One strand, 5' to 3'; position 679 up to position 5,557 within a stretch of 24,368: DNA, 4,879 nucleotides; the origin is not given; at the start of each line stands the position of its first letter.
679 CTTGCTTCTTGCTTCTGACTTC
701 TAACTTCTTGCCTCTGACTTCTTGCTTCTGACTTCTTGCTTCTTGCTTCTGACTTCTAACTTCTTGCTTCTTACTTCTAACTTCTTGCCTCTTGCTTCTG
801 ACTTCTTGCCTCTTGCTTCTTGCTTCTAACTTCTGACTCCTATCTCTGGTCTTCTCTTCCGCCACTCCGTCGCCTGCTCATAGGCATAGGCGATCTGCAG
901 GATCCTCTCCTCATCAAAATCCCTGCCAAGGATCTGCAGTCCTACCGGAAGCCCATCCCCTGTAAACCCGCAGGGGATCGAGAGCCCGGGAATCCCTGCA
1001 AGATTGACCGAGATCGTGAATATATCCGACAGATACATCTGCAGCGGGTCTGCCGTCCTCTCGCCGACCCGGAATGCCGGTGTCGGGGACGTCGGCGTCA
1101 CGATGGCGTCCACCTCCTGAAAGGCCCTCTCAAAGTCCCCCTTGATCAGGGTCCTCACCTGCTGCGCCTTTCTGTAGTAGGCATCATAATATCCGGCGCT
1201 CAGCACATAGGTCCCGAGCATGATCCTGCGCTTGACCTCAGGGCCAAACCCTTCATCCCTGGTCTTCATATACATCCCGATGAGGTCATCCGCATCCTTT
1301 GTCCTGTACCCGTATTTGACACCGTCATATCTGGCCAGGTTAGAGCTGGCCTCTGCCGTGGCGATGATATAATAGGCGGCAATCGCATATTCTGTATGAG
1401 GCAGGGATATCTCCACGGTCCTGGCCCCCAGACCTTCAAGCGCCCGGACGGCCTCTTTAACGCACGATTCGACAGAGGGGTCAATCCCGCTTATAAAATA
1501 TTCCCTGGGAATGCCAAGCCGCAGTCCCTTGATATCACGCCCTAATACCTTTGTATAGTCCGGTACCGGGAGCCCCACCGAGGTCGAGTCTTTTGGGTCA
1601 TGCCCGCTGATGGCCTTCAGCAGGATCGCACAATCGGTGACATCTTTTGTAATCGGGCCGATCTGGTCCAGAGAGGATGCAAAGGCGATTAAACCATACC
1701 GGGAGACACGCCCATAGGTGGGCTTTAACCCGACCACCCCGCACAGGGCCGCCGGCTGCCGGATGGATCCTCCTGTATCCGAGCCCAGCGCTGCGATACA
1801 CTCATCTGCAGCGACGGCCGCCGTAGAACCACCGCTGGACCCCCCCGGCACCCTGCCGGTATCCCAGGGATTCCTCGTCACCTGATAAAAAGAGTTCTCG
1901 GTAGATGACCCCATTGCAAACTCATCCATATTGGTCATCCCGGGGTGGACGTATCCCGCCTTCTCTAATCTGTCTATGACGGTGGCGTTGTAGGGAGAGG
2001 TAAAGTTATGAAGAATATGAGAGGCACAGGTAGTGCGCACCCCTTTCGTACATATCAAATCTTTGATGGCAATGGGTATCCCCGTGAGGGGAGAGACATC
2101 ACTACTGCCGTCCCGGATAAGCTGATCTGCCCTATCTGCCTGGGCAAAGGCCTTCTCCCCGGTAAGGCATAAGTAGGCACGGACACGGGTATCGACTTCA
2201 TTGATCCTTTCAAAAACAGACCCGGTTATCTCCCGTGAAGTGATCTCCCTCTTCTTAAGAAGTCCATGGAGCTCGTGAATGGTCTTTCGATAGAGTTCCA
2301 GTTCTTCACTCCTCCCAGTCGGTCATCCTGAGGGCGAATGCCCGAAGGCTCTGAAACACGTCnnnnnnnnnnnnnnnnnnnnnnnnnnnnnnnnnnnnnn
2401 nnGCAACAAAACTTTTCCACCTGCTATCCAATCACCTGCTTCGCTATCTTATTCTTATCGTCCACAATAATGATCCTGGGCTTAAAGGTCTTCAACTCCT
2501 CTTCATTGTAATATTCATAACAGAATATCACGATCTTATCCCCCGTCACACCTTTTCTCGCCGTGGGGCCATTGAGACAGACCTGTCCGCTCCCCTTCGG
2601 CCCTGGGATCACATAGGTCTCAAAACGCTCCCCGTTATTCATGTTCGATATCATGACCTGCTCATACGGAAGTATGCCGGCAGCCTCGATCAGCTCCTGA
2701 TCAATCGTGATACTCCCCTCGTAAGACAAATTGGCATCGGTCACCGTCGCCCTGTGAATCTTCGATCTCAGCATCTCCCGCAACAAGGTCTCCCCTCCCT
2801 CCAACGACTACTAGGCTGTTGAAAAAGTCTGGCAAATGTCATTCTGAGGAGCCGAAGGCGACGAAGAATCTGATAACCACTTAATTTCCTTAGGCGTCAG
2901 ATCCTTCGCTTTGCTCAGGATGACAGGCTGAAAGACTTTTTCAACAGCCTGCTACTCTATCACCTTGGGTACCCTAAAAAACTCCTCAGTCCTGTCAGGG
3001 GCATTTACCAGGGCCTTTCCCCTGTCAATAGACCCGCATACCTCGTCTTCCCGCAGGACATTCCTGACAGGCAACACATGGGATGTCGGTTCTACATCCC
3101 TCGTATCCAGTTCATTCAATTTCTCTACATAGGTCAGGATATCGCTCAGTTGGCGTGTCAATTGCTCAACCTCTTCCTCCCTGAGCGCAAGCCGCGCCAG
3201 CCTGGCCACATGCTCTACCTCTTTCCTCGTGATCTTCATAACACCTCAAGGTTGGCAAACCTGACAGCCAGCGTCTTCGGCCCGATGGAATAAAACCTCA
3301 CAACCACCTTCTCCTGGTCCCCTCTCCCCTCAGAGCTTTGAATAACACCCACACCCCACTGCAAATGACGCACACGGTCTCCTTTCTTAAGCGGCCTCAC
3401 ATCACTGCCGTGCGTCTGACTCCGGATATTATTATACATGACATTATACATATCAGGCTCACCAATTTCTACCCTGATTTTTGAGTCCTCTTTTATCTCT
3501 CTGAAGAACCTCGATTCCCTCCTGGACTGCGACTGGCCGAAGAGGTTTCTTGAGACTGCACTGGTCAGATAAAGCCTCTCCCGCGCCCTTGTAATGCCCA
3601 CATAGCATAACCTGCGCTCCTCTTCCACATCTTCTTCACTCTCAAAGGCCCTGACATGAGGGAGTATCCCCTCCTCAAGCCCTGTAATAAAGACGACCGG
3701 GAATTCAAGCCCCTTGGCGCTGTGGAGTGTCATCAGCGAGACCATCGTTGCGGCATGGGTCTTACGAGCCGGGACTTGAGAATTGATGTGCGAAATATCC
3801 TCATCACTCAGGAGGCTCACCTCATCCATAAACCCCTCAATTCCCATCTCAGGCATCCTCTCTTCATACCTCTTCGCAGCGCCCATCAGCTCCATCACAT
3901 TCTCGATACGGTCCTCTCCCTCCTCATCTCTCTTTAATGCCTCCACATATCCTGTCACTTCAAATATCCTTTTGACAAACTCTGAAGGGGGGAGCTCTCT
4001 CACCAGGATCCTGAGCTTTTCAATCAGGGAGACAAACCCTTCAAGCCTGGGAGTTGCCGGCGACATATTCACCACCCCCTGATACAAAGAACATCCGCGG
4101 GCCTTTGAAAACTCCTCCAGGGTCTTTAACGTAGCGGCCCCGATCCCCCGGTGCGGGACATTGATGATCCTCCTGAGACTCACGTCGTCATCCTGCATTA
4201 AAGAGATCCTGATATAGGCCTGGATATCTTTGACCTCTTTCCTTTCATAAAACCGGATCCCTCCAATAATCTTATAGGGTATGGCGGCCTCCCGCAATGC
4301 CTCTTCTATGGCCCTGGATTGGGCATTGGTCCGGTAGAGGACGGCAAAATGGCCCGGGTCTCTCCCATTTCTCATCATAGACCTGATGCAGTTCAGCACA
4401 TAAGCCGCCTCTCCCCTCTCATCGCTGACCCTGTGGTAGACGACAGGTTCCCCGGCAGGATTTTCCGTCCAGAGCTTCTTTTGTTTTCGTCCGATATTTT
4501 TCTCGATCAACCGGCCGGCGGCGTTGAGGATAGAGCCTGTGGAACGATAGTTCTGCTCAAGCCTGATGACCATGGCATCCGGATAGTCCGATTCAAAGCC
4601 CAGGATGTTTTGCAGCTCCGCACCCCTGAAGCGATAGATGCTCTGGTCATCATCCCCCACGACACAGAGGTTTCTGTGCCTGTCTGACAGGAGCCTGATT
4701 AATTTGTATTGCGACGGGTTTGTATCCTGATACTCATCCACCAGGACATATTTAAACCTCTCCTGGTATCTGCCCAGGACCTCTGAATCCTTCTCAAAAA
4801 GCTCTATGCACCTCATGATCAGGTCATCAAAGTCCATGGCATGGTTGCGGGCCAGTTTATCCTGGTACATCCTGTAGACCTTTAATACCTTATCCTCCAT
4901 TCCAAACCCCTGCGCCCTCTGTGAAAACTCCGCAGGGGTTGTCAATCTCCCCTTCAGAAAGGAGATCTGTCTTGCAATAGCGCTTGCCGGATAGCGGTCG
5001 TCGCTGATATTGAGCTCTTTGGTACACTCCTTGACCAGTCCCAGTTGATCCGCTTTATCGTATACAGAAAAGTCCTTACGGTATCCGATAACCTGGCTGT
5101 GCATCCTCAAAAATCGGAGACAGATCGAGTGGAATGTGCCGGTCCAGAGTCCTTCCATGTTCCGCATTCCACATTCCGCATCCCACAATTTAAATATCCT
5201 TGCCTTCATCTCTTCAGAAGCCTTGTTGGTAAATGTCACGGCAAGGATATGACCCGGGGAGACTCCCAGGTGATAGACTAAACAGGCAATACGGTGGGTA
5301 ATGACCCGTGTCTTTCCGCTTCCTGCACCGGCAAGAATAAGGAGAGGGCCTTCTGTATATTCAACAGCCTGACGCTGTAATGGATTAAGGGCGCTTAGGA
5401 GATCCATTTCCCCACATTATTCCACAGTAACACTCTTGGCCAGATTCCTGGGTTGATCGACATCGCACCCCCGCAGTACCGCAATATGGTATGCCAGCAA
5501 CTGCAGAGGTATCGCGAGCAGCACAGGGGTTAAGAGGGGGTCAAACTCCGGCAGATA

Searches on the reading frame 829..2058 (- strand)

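Call 27: search_protein_families(library=pfam, proteins=[window:829-2058:-], max_evalue=0.001)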
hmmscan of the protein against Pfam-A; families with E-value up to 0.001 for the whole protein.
window:829-2058:- (410 aa): 1 family
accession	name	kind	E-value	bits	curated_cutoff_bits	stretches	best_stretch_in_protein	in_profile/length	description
PF01425.27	Amidase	-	1.5e-144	482.8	27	1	2-387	58-445/445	Amidase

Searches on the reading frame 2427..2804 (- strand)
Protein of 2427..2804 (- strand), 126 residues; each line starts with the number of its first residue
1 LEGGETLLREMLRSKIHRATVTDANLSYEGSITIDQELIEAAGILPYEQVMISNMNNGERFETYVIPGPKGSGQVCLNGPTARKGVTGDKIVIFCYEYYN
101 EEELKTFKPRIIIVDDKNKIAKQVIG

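Call 27: search_protein_families(library=pfam, proteins=[window:2427-2804:-], max_evalue=0.001)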
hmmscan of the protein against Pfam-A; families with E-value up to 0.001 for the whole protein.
window:2427-2804:- (126 aa): 1 family
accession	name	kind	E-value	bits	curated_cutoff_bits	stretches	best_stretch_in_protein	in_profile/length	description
PF02261.22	Asp_decarbox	-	3.3e-50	169.2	25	1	8-120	2-114/115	Aspartate decarboxylase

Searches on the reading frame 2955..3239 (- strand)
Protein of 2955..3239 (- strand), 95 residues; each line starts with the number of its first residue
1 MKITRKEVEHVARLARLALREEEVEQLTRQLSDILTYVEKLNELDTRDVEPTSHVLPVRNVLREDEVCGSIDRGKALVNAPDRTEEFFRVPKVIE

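Call 27: search_protein_families(library=pfam, proteins=[window:2955-3239:-], max_evalue=0.001)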
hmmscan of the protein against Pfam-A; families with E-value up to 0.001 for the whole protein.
window:2955-3239:- (95 aa): 1 family
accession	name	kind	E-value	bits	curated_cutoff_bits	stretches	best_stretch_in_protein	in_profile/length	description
PF02686.20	GatC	-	5.9e-26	90.9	23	1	19-90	1-66/66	Glu-tRNAGln amidotransferase C subunit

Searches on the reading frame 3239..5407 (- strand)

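Call 27: search_protein_families(library=pfam, proteins=[window:3239-5407:-], max_evalue=0.001)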
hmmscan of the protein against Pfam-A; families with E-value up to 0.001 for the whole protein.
window:3239-5407:- (723 aa): 6 families
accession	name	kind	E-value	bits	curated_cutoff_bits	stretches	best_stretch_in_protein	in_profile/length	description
PF00580.27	UvrD-helicase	-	3.1e-91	306.2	23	1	7-276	1-271/271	UvrD/REP helicase N-terminal domain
PF13361.12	UvrD_C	-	5.5e-71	240.2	25.6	1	281-617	1-348/350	UvrD-like helicase C-terminal domain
PF13245.12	AAA_19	-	6.2e-24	85.1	25.1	1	11-261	1-134/134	AAA domain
PF13538.12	UvrD_C_2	-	6.5e-11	42.4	27.4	1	558-615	4-52/52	UvrD-like helicase C-terminal domain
PF01443.25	Viral_helicase1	-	5e-08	33.5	21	0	547-614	168-226/228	Viral superfamily 1 RNA helicase core domain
PF21196.3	PcrA_UvrD_tudor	-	1.7e-07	31.4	23.9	1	676-718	2-44/48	PcrA/UvrD tudor domain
